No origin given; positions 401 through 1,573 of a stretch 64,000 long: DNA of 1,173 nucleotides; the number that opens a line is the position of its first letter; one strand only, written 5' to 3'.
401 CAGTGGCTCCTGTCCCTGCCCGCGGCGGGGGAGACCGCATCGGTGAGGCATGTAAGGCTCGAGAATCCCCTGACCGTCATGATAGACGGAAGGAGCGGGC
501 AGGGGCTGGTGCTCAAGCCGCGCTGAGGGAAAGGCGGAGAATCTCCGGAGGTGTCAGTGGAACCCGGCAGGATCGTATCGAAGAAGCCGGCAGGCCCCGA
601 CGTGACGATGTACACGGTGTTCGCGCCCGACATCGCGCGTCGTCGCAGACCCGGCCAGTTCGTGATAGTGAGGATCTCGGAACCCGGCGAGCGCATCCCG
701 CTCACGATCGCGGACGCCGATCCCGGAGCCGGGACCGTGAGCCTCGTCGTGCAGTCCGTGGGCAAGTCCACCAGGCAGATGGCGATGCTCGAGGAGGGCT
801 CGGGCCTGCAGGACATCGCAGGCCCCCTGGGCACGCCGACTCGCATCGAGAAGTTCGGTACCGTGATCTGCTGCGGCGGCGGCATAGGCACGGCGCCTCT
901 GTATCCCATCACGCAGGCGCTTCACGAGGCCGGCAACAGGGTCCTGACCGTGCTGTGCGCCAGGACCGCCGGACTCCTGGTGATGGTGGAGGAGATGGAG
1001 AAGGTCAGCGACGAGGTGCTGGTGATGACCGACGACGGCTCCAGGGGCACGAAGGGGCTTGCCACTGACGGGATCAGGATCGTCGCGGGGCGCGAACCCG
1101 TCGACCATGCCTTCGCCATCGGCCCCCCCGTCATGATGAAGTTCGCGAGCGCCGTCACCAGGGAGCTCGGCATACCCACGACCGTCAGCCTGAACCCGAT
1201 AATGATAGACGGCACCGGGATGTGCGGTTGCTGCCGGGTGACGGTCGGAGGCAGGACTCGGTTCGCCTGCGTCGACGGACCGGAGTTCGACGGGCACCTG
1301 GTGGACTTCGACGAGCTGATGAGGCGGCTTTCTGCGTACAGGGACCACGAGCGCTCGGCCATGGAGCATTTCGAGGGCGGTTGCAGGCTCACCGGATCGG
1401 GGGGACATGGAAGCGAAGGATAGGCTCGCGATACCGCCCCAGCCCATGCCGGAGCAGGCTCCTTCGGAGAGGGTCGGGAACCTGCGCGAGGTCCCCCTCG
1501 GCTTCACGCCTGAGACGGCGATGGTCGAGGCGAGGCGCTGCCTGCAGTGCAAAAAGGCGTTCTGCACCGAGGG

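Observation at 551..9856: Single 9.3-kb operon combining canonical NfnAB with a StnABC-like (Sporomusa-type Nfn) NuoEFG module and an embedded regulator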

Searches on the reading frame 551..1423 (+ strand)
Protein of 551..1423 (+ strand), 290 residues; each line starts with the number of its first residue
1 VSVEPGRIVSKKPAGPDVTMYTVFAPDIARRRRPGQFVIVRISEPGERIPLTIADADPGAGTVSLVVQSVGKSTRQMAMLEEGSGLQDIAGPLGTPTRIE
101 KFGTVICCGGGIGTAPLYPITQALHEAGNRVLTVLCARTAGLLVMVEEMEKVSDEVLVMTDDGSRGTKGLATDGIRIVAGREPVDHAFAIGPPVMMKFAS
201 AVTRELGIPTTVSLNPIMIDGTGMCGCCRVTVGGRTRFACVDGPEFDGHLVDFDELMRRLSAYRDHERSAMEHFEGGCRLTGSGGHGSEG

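Call 4: search_protein_families(library=pfam, proteins=[window:551-1423:+], max_evalue=0.01)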
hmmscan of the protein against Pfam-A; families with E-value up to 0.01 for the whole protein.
window:551-1423:+ (290 aa): 2 families
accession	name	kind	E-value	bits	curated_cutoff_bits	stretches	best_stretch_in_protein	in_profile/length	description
PF10418.14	DHODB_Fe-S_bind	-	2.3e-11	43.7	23.9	1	215-251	1-40/41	Iron-sulfur cluster binding domain of dihydroorotate dehydrogenase B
PF00175.26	NAD_binding_1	-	0.0047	18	22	0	109-200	3-108/109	Oxidoreductase NAD-binding domain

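Call 12: search_protein_families(library=ncbifam, proteins=[window:551-1423:+], max_evalue=0.00001)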
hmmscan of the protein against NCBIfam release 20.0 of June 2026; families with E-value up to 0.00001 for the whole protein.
window:551-1423:+ (290 aa): 13 families
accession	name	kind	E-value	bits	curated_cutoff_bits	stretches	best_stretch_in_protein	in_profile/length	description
NF004862.0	PRK06222.1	subfamily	1.8e-115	385.3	220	1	7-279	3-276/281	sulfide/dihydroorotate dehydrogenase-like FAD/NAD-binding protein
NF009414.0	PRK12778.1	equivalog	5.3e-115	385.4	1103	1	7-275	3-272/752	bifunctional dihydroorotate dehydrogenase B NAD binding subunit/NADPH-dependent glutamate synthase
NF009413.0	PRK12775.1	equivalog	1.1e-81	275.1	1895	1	17-280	12-277/1006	putative trifunctional 2-polyprenylphenol hydroxylase/glutamate synthase subunit beta/ferritin domain-containing protein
NF009415.0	PRK12779.1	equivalog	4e-62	210.4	1519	1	6-272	651-939/944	putative bifunctional glutamate synthase subunit beta/2-polyprenylphenol hydroxylase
NF000796.0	PRK00054.1-1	equivalog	9.7e-39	133.1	224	1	27-251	24-235/254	dihydroorotate dehydrogenase electron transfer subunit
NF000798.0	PRK00054.1-3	equivalog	1.4e-28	100.2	219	1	31-251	30-242/244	dihydroorotate dehydrogenase electron transfer subunit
NF000799.0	PRK00054.1-4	equivalog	4.3e-26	91.5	314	1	29-247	30-252/258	dihydroorotate dehydrogenase electron transfer subunit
NF000797.0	PRK00054.1-2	equivalog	7.8e-22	77.8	270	1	9-247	20-261/267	dihydroorotate dehydrogenase electron transfer subunit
TIGR02911.1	sulfite_red_B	equivalog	3.4e-16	59.1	288.6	1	30-247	29-252/261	anaerobic sulfite reductase subunit AsrB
NF006220.0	PRK08345.1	subfamily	1.8e-14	53.7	395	1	33-247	44-283/294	cytochrome-c3 hydrogenase subunit gamma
NF040830.1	sulfhyd_ShyC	equivalog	2.9e-13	49.6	600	1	32-121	39-127/288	NAD(P)-dependent hydrogenase/sulfhydrogenase 2 subunit gamma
NF004470.0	PRK05802.1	equivalog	1.6e-10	40.5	313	1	7-235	69-308/330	sulfide/dihydroorotate dehydrogenase-like FAD/NAD-binding protein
NF040835.1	sulfhyd_HydG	equivalog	1.1e-09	38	650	1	26-247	42-280/292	NADPH-dependent hydrogenase/sulfhydrogenase 1 subunit gamma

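Call 43: search_solved_structures(query=window:551-1420:+, max_evalue=1e-20, show_alignments=3)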
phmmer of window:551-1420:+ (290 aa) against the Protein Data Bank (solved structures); distinct sequences matched with E-value up to 1e-20: 3.
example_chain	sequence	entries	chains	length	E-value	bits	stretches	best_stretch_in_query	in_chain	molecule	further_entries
4ylf_A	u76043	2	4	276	2.7e-90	305.8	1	7-274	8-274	Dihydroorotate dehydrogenase B (NAD(+)), electron transfer subunit homolog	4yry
5jca_S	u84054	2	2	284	1.4e-89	303.5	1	7-278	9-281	NADH-dependent Ferredoxin:NADP Oxidoreductase (NfnI) subunit beta | NADH-dependent Ferredoxin:NADP Oxidoreductase subunit beta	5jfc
5vj7_B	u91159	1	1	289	1.1e-60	208.7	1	7-274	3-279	Ferredoxin-NADP(+) reductase subunit alpha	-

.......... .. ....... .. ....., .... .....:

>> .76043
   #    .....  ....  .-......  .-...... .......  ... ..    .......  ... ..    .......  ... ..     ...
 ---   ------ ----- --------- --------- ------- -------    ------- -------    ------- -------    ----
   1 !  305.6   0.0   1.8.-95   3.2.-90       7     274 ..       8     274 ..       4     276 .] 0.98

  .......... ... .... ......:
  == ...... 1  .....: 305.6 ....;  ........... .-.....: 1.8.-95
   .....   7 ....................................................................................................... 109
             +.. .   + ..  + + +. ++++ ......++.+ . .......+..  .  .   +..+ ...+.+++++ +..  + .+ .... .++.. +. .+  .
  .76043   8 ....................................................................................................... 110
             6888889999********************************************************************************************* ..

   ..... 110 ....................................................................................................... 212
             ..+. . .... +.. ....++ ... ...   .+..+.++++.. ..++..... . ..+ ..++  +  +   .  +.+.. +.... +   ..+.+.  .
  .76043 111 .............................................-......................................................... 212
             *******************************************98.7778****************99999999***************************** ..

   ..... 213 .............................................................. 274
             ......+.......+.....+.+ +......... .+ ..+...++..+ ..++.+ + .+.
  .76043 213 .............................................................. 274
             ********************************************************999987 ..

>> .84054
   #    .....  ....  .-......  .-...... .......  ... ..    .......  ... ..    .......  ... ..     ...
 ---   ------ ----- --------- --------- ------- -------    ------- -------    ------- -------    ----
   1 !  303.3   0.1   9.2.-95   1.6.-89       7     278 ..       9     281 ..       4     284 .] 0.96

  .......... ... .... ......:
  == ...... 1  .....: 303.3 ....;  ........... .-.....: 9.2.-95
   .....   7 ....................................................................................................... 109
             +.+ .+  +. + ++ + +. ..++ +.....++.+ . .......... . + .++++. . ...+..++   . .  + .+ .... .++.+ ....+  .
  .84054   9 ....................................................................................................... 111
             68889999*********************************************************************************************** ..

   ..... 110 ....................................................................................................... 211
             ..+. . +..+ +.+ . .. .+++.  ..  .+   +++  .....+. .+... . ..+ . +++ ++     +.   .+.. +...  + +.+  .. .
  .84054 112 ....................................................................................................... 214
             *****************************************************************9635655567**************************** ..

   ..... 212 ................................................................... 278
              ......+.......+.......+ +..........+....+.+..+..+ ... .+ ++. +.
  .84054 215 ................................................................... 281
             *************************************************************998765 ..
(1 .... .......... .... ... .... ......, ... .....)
